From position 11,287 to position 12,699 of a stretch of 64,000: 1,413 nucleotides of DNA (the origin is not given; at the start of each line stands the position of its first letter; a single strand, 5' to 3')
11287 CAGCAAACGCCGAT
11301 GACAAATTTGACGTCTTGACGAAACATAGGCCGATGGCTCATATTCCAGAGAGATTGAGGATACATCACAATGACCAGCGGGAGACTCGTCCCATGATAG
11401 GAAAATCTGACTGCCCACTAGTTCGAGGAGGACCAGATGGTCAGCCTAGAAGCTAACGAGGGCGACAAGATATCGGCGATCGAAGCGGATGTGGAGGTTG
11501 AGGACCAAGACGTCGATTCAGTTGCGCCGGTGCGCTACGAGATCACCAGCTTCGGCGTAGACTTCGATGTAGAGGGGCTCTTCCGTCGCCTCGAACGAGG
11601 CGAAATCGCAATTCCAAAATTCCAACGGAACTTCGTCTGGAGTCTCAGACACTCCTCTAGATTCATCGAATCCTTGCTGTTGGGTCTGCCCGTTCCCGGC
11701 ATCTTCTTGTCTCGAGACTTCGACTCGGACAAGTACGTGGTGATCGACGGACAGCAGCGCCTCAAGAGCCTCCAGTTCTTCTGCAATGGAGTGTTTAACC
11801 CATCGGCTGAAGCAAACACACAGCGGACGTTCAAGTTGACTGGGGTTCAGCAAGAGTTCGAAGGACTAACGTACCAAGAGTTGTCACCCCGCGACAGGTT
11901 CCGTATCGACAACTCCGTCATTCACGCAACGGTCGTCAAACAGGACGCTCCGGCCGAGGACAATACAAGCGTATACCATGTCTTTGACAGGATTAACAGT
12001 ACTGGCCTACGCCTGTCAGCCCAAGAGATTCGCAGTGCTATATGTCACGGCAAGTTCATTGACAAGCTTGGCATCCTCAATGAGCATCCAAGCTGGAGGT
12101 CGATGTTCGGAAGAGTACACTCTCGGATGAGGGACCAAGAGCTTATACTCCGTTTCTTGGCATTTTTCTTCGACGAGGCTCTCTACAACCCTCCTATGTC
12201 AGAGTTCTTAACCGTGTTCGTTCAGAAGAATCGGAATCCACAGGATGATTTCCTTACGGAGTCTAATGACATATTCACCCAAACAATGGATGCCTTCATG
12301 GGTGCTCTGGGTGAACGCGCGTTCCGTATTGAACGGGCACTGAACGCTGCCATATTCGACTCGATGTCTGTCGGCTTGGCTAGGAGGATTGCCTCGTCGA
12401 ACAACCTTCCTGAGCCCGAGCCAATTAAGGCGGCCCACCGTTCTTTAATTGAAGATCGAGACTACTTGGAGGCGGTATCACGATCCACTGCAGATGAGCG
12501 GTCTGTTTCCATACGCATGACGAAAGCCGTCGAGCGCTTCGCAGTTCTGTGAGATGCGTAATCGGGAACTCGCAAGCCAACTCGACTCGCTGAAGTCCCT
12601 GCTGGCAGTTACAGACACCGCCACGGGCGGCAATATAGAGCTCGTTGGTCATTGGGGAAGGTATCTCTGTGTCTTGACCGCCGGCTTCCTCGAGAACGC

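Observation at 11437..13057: Translationally coupled DUF262 (ParB-like) + HEPN (R-x4-H) gene pair: candidate two-gene defence / abortive-infection module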

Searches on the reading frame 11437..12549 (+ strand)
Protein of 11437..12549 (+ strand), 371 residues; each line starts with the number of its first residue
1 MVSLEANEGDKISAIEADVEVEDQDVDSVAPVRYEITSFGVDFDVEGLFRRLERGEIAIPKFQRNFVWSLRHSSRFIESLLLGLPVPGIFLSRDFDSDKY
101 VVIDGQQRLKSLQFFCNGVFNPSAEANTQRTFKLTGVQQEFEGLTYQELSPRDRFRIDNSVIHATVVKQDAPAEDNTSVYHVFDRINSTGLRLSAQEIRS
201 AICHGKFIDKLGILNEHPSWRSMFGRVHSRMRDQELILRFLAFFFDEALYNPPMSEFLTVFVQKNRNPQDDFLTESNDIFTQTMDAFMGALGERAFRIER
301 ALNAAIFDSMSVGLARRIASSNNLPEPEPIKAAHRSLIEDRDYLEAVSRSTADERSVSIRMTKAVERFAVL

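Call 3: search_protein_families(library=pfam, proteins=[window:11437-12549:+], max_evalue=0.1)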
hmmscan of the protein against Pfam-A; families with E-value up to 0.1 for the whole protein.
window:11437-12549:+ (371 aa): 1 family
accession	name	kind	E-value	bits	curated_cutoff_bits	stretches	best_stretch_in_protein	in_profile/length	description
PF03235.19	GmrSD_N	-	1.9e-28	100.4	33.2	1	46-201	2-196/199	GmrSD restriction endonuclease, N-terminal domain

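Call 4: search_protein_families(library=padloc, proteins=[window:11437-12549:+], max_evalue=0.1)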
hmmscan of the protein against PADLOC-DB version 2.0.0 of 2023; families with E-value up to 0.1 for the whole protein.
window:11437-12549:+ (371 aa): 18 families
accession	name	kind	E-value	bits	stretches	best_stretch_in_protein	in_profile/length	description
PDLC03877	NsnA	-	4.5e-68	228.3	1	27-366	34-377/385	-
PDLC04027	PD-T4-2_A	-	2.7e-50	169.4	1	22-368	19-361/363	-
PDLC04151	HEC-05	-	1.7e-09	34.9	2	41-87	24-70/600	-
PDLC03418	REase_II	-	2.6e-09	34.7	1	44-208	21-163/372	Type II restriction enzyme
PDLC04150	HEC-05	-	7.6e-08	29.6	1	45-88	10-53/583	-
PDLC04709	PDC-M55C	-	5.4e-07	26.6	1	45-88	17-60/554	-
PDLC04154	HEC-06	-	2.4e-06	24.5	1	57-116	24-89/569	-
PDLC04157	HEC-06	-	2.8e-06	24.2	1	41-141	7-112/558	-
PDLC02695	Orf5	-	1.2e-05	21.9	1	96-129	75-108/601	Orf5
PDLC02687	Orf5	-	2.6e-05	21.2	1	58-115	19-82/543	Orf5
PDLC04155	HEC-06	-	6.2e-05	19.7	1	43-113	7-84/562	-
PDLC02786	SspE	-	8.3e-05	19.1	1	92-149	78-133/766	SspE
PDLC02792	SspE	-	0.00047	16.6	0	97-119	88-110/771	SspE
PDLC04156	HEC-06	-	0.0019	14.8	1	56-135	20-107/562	-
PDLC02693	Orf5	-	0.0065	13.5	1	99-123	63-87/543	Orf5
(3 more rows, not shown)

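Call 5: search_protein_families(library=ncbifam, proteins=[window:11437-12549:+], max_evalue=0.1)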
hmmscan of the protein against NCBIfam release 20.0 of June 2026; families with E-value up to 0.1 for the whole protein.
window:11437-12549:+ (371 aa): 0 families

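Call 16: find_homologous_proteins(query=window:11437-12549:+, max_evalue=0.001)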
Query window:11437-12549:+ (371 aa): 5746 proteins with E <= 0.001 among 8000 candidates; the best 120 are listed.
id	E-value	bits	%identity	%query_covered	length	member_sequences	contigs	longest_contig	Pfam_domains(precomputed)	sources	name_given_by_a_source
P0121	7.7e-242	820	100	100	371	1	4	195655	PF03235.20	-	-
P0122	1.8e-202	690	84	100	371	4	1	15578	PF03235.20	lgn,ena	-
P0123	3.9e-198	676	82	100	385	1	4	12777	PF03235.20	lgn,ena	-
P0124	5.2e-197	672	81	100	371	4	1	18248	PF03235.20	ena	-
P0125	3.9e-193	659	83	92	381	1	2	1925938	PF03235.20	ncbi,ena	-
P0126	5.1e-193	659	82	92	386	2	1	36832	PF03235.20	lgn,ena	-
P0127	4.2e-191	653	81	98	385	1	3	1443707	PF03235.20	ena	-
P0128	2.1e-190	650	81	98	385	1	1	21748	PF03235.20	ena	-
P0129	1.0e-188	645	82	93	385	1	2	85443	PF03235.20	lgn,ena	-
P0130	3.1e-188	643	80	98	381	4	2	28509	PF03235.20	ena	-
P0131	4.1e-188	643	80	93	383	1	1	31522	PF03235.20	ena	-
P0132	2.3e-186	637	77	99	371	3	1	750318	PF03235.20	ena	-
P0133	3.1e-186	637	79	99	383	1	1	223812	PF03235.20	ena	-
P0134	3.6e-186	637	81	92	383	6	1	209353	PF03235.20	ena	-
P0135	1.0e-184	632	80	92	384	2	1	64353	PF03235.20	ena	-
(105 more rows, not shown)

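Call 17: search_dna_similar(query=window:11437-12549:+, collection=plasmids, mode=protein, max_rows=30)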
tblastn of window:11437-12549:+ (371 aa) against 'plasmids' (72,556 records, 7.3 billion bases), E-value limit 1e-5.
Records with a match: 736; places in all: 744; records where one place covers at least 80% of the query: 61.
Best place of each record, by identity: <60% 736.
By first word of the organism name: Escherichia 521; Klebsiella 44; Salmonella 41; Shigella 26; Enterococcus 10; Rhodococcus 8; Acinetobacter 8; Rhizobium 6; Roseomonas 5; Burkholderia 4; and 47 more.
By predicted mobility (MOB-suite, as given by PLSDB): conjugative 539; non-mobilizable 101; mobilizable 96.
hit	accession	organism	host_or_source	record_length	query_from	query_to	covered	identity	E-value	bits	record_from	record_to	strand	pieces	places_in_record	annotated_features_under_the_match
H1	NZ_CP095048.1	Hymenobacter cellulosilyticus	single cell,air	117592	33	369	91%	44.5%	3e-81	277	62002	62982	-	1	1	DUF262 domain-containing protein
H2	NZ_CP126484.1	Kocuria rosea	mixed culture,an irradiated device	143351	40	369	89%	42.0%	4e-68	239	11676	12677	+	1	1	DUF262 domain-containing protein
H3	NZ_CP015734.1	Arthrobacter sp. U41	Purified bacterial strains from deep ...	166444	31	369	91%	38.9%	2e-66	234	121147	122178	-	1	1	DUF262 domain-containing protein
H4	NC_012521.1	Rhodococcus opacus B4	-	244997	36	369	90%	36.1%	5e-60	216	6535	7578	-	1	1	DUF262 domain-containing protein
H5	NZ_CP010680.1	Phaeobacter gallaeciensis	cell culture,clam larvae aquaculture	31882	33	370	91%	33.8%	2e-57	208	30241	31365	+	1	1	DUF262 domain-containing protein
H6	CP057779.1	Escherichia coli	culture,Pooled sheep faecal samples ...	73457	32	353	87%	32.2%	5e-46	175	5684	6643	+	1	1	DUF262 domain-containing protein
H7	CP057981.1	Escherichia coli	culture,Pooled sheep faecal samples ...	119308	32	353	87%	32.2%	9e-46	174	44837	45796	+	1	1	DUF262 domain-containing protein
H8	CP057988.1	Escherichia coli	culture,Pooled sheep faecal samples ...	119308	32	353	87%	32.2%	9e-46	174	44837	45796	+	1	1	DUF262 domain-containing protein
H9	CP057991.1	Escherichia coli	culture,Pooled sheep faecal samples ...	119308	32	353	87%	32.2%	9e-46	174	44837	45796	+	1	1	DUF262 domain-containing protein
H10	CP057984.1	Escherichia coli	culture,Pooled sheep faecal samples ...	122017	32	353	87%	32.2%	9e-46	174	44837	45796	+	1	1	DUF262 domain-containing protein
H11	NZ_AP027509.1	Escherichia coli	Homo sapiens,whole organism,feces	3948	34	366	90%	31.0%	4e-45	172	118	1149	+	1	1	DUF262 domain-containing protein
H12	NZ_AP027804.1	Escherichia coli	Homo sapiens,whole organism,feces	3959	34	366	90%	31.0%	4e-45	172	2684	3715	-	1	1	DUF262 domain-containing protein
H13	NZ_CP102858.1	Escherichia coli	Gallus gallus (chicken),mixed ...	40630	32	353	87%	31.9%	5e-45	172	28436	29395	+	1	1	DUF262 domain-containing protein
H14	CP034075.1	Salmonella enterica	Ovis aries (domestic sheep),cell culture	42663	32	353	87%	31.9%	5e-45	172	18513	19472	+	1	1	DUF262 domain-containing protein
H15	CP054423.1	Salmonella enterica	Homo sapiens,urine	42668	32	353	87%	31.9%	5e-45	172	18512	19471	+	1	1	DUF262 domain-containing protein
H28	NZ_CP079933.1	Acinetobacter baumannii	Homo sapiens,bacterial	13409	31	370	92%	29.7%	2e-41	162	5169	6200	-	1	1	DUF262 domain-containing protein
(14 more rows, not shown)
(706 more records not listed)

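Call 18: get_annotated_region(hit=H1, flank=3000)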
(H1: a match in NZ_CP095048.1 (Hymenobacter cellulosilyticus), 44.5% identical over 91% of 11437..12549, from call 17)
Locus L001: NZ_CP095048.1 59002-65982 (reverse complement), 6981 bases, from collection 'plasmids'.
description: Hymenobacter cellulosilyticus strain 5116 S-3 plasmid unnamed2, complete sequence
organism: Hymenobacter cellulosilyticus (NCBI taxid 2932248)
taxonomy: Bacteria; Bacteroidota; Cytophagia; Cytophagales; Hymenobacteraceae; Hymenobacter; Hymenobacter cellulosilyticus
host: -; source: single cell,air; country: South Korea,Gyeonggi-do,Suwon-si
typing (MOB-suite, as given by PLSDB): non-mobilizable
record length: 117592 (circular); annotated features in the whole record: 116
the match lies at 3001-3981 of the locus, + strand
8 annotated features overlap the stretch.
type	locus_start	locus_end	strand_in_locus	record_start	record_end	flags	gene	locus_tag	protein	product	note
CDS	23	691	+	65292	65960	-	-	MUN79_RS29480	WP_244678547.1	hypothetical protein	-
CDS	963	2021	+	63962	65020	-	-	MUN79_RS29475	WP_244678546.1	tyrosine-type recombinase/integrase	GO:0015074 - DNA integration [Evidence IEA]; GO:0006310 - DNA recombination [Evidence IEA]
CDS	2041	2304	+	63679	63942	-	-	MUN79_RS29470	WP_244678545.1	hypothetical protein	-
CDS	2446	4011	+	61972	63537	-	-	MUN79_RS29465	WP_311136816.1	DUF262 domain-containing protein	-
CDS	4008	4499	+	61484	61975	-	-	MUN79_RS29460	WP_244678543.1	HEPN domain-containing protein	-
CDS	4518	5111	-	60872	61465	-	-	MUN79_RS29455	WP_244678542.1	HNH endonuclease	-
CDS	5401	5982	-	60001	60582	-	-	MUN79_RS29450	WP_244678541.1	hypothetical protein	-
CDS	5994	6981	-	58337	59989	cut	-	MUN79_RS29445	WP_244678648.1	Z1 domain-containing protein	-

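Call 19: get_annotated_region(hit=H6, flank=3000)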
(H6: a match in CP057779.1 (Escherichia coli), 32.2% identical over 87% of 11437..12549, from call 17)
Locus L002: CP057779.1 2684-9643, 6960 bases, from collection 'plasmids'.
description: Escherichia coli strain RHB15-C18 plasmid pRHB15-C18_2, complete sequence
organism: Escherichia coli (NCBI taxid 562)
taxonomy: Bacteria; Pseudomonadota; Gammaproteobacteria; Enterobacterales; Enterobacteriaceae; Escherichia; Escherichia coli
host: -; source: culture,Pooled sheep faecal samples collected from floor of farm; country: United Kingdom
typing (MOB-suite, as given by PLSDB): conjugative; replicon IncFIA,IncFIC; relaxase MOBF; mating-pair formation MPF_F
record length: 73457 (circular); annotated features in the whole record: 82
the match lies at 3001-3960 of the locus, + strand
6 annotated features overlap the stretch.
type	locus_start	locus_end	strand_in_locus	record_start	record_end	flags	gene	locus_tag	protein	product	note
CDS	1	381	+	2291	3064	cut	-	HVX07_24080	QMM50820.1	hypothetical protein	-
CDS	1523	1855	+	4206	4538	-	-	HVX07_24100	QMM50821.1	CPBP family intramembrane metalloprotease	-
CDS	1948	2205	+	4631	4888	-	pemI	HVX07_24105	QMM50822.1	type II toxin-antitoxin system antitoxin PemI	-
CDS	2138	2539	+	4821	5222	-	pemK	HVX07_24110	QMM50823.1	type II toxin-antitoxin system toxin endoribonuclease PemK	-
CDS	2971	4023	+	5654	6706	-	-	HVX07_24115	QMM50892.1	DUF262 domain-containing protein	-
CDS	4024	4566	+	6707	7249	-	-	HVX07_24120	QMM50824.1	hypothetical protein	-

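Call 20: get_annotated_region(hit=H11, flank=3000)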
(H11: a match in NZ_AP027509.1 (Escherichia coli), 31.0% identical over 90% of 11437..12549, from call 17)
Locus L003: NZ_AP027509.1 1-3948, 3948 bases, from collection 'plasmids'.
description: Escherichia coli strain LR-27 plasmid pLR-27_3, complete sequence
organism: Escherichia coli (NCBI taxid 562)
taxonomy: Bacteria; Pseudomonadota; Gammaproteobacteria; Enterobacterales; Enterobacteriaceae; Escherichia; Escherichia coli
host: -; source: Homo sapiens,whole organism,feces; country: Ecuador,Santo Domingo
typing (MOB-suite, as given by PLSDB): non-mobilizable; replicon rep_cluster_2373
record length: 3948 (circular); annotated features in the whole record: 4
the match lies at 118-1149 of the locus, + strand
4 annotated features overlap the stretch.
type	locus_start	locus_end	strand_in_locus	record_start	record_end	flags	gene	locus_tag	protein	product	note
CDS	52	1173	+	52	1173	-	-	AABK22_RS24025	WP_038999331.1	DUF262 domain-containing protein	-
CDS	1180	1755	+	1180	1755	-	-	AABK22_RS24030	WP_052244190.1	HEPN domain-containing protein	-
CDS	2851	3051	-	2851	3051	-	-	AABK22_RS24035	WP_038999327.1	antitoxin VbhA family protein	-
CDS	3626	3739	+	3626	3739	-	-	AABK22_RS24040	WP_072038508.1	replication initiation protein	-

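Call 21: get_annotated_region(hit=H28, flank=3000)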
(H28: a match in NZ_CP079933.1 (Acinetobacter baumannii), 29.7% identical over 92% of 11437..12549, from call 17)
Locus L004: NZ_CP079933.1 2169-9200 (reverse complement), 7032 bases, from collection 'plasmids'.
description: Acinetobacter baumannii strain 17978UN plasmid pAB1, complete sequence
organism: Acinetobacter baumannii (NCBI taxid 470)
taxonomy: Bacteria; Pseudomonadota; Gammaproteobacteria; Moraxellales; Moraxellaceae; Acinetobacter; Acinetobacter baumannii
host: -; source: Homo sapiens,bacterial; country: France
typing (MOB-suite, as given by PLSDB): non-mobilizable; replicon rep_cluster_1919
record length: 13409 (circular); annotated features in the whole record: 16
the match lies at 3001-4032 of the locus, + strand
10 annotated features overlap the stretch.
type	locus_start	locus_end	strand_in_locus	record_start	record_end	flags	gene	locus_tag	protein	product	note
CDS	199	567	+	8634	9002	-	-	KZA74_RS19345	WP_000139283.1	LysR family transcriptional regulator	-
CDS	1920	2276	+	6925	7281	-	-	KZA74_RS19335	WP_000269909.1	type II toxin-antitoxin system RelE/ParE family toxin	-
CDS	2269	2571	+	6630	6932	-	-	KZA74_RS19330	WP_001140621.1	helix-turn-helix domain-containing protein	-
CDS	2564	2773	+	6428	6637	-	-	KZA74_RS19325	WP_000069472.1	hypothetical protein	-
CDS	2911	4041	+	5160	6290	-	-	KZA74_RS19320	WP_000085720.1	DUF262 domain-containing protein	-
CDS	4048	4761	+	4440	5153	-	-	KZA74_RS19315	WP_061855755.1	HEPN domain-containing protein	-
CDS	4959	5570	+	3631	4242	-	-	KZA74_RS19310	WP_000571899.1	recombinase family protein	GO:0006310 - DNA recombination [Evidence IEA]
CDS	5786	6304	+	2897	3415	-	-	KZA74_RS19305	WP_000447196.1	tetratricopeptide repeat protein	-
CDS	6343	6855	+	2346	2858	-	-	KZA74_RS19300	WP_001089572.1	SMI1/KNR4 family protein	-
CDS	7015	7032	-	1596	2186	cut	-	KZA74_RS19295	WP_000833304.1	transglutaminase family protein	-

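Call 22: search_protein_families(library=padloc, proteins=[L001:4008-4496:+, L002:4024-4563:+, L003:1180-1752:+, L004:4048-4758:+, L001:2446-4008:+, L002:2971-4020:+, L003:52-1170:+, L004:2911-4038:+], max_evalue=0.01)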
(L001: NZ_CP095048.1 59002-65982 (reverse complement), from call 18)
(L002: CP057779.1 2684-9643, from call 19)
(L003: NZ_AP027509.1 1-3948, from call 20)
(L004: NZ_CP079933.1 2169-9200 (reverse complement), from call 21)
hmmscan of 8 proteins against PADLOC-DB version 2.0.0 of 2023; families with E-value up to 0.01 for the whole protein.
L001:4008-4496:+ (163 aa): 1 family
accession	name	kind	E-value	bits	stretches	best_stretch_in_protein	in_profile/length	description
PDLC01834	CARF2--CARF_HEPN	-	0.0048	13.7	0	99-127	343-373/404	-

L002:4024-4563:+ (180 aa): 0 families

L003:1180-1752:+ (191 aa): 1 family
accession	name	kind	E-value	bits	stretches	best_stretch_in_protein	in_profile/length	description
PDLC04028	PD-T4-2_B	-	0.00044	18.3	1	16-134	10-131/168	-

L004:4048-4758:+ (237 aa): 0 families

L001:2446-4008:+ (521 aa): 16 families
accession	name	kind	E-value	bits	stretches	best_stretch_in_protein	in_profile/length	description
PDLC03877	NsnA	-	3.7e-64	215.4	1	194-512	49-380/385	-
PDLC04027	PD-T4-2_A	-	3.5e-54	182.3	1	209-512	52-362/363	-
PDLC04151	HEC-05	-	3.3e-09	34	1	188-244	18-73/600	-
PDLC04155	HEC-06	-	6.3e-07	26.2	1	199-267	10-86/562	-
PDLC03418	REase_II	-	4.6e-06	24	1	210-352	33-162/372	Type II restriction enzyme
PDLC04150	HEC-05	-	1e-05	22.6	1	195-241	7-53/583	-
PDLC04157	HEC-06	-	1.2e-05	22.1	1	196-264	9-85/558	-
PDLC02792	SspE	-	6.3e-05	19.5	1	208-237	22-51/771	SspE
PDLC02700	Orf5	-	0.00014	18.8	0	322-371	197-244/555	Orf5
PDLC02695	Orf5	-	0.00021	17.8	0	208-232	18-42/601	Orf5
PDLC04154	HEC-06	-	0.00028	17.7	1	208-265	22-86/569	-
PDLC04709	PDC-M55C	-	0.00029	17.6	1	198-252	17-70/554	-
PDLC02786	SspE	-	0.00053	16.4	0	210-237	24-51/766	SspE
PDLC02687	Orf5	-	0.0017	15.2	0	208-264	16-79/543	Orf5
PDLC04156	HEC-06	-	0.0023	14.6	1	209-265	20-85/562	-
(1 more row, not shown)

L002:2971-4020:+ (350 aa): 23 families
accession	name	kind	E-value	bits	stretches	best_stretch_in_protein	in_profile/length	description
PDLC03877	NsnA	-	1.7e-68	229.6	1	7-345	36-379/385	-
PDLC04027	PD-T4-2_A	-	2.7e-42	143.1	1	37-345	54-361/363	-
PDLC03418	REase_II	-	5.8e-13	46.7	1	29-190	27-165/372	Type II restriction enzyme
PDLC04151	HEC-05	-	9.6e-11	39.1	1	23-67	27-71/600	-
PDLC04150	HEC-05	-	5.8e-08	30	1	25-75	11-62/583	-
PDLC04157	HEC-06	-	1e-07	29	1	25-95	12-90/558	-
PDLC04709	PDC-M55C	-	1.2e-07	28.8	1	13-74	6-67/554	-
PDLC02792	SspE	-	2.4e-07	27.5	1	35-63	23-51/771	SspE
PDLC04154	HEC-06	-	2.8e-06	24.3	1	32-90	20-85/569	-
PDLC04155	HEC-06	-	3.6e-05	20.4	1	29-91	14-84/562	-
PDLC02687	Orf5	-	0.00014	18.8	1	32-90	14-79/543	Orf5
PDLC02686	Orf5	-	0.00018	18.1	1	31-89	16-88/566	Orf5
PDLC02783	SspE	-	0.00018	17.9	1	20-63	11-52/793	SspE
PDLC02695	Orf5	-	0.00025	17.5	0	17-57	3-41/601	Orf5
PDLC04036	PD-T4-4_B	-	0.00028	18.8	1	119-202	16-99/203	-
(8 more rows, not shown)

L003:52-1170:+ (373 aa): 9 families
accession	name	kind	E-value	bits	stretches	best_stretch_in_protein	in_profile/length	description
PDLC03877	NsnA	-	1.2e-64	217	1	24-366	43-377/385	-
PDLC04027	PD-T4-2_A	-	4.3e-50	168.8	1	37-363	43-356/363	-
PDLC03418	REase_II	-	2e-14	51.5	1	38-194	25-163/372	Type II restriction enzyme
PDLC04151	HEC-05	-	6.2e-10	36.4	1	31-107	25-98/600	-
PDLC04150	HEC-05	-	1.8e-08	31.7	1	31-96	7-72/583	-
PDLC04155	HEC-06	-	0.00075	16.1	1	43-100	18-83/562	-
PDLC04157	HEC-06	-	0.0015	15.2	1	34-139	11-124/558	-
PDLC04709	PDC-M55C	-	0.0017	15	0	37-86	20-69/554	-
PDLC02792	SspE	-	0.0028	14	0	46-73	24-51/771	SspE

L004:2911-4038:+ (376 aa): 12 families
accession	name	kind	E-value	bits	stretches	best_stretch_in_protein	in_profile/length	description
PDLC03877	NsnA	-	6.7e-80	267.2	1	31-372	38-379/385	-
PDLC04027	PD-T4-2_A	-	1e-44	151.1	1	59-372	55-361/363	-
PDLC03418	REase_II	-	3.7e-12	44.1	1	58-195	34-164/372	Type II restriction enzyme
PDLC04151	HEC-05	-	2.5e-08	31.1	1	42-88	25-71/600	-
PDLC04150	HEC-05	-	1.5e-07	28.6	1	44-99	9-64/583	-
PDLC04157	HEC-06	-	1.2e-05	22.1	1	40-115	6-89/558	-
PDLC04155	HEC-06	-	3.9e-05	20.3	1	43-107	7-79/562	-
PDLC04154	HEC-06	-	4.1e-05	20.4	1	55-108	22-82/569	-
PDLC04709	PDC-M55C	-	7.5e-05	19.6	1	45-93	17-65/554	-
PDLC02792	SspE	-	0.00031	17.2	0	56-80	23-47/771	SspE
PDLC02686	Orf5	-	0.00099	15.7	1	51-89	15-53/566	Orf5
PDLC02695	Orf5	-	0.001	15.5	0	56-80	19-43/601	Orf5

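Call 23: search_protein_families(library=pfam, proteins=[L001:4008-4496:+, L002:4024-4563:+, L003:1180-1752:+, L004:4048-4758:+], max_evalue=0.1)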
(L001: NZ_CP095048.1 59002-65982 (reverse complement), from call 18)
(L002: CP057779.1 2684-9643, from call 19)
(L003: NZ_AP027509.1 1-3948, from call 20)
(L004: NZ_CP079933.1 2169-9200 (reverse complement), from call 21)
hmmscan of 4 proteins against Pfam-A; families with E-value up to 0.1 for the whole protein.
L001:4008-4496:+ (163 aa): 5 families
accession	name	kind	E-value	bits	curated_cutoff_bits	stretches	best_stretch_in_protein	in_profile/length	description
PF18735.6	HEPN_RiboL-PSP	-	8.5e-13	49.1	28.4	1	24-150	23-189/191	RiboL-PSP-HEPN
PF18737.6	HEPN_MAE_28990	-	0.0016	19.1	26.8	1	65-125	117-176/211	MAE_28990/MAE_18760-like HEPN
PF18731.6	HEPN_Swt1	-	0.038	14.7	27.5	1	39-124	10-94/115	Swt1-like HEPN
PF11725.13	AvrE_T3Es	-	0.047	11.4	24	1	43-141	1259-1348/1513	AvrE-family Type-III effector proteins (T3Es)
PF18739.6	HEPN_Apea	-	0.07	14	24.4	0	67-130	41-107/136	Apea-like HEPN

L002:4024-4563:+ (180 aa): 1 family
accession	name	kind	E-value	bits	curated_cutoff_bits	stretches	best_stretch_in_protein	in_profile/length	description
PF18735.6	HEPN_RiboL-PSP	-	1.4e-13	51.7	28.4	1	8-179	5-189/191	RiboL-PSP-HEPN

L003:1180-1752:+ (191 aa): 5 families
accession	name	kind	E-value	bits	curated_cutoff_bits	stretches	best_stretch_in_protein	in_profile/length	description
PF18735.6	HEPN_RiboL-PSP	-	5.3e-18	66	28.4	1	10-160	3-188/191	RiboL-PSP-HEPN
PF18739.6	HEPN_Apea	-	0.004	18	24.4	1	52-156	24-124/136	Apea-like HEPN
PF18730.6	HEPN_Cthe2314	-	0.0052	17.2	27.1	1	67-152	62-142/174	Cthe_2314-like HEPN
PF18737.6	HEPN_MAE_28990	-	0.013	16.1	26.8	1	100-159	140-197/211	MAE_28990/MAE_18760-like HEPN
PF07751.16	Abi_2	-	0.022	15.5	25.6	0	86-133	135-179/184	Abi-like protein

L004:4048-4758:+ (237 aa): 2 families
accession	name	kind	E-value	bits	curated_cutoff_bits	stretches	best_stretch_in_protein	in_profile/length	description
PF18735.6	HEPN_RiboL-PSP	-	1.8e-09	38.2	28.4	1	18-218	5-189/191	RiboL-PSP-HEPN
PF18731.6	HEPN_Swt1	-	0.0035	18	27.5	1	157-211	59-114/115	Swt1-like HEPN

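Call 60: search_solved_structures(query=A3, max_evalue=0.01)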
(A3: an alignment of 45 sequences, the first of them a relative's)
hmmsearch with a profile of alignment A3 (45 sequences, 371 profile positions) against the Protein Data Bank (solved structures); distinct sequences matched with E-value up to 0.01: 2.
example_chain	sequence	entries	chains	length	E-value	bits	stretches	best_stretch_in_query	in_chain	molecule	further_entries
7p9k_A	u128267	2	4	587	1.4e-05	27.6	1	46-87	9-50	DUF262 domain-containing protein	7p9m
9jfl_B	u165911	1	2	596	0.00093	21.5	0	99-120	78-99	DUF262 domain-containing protein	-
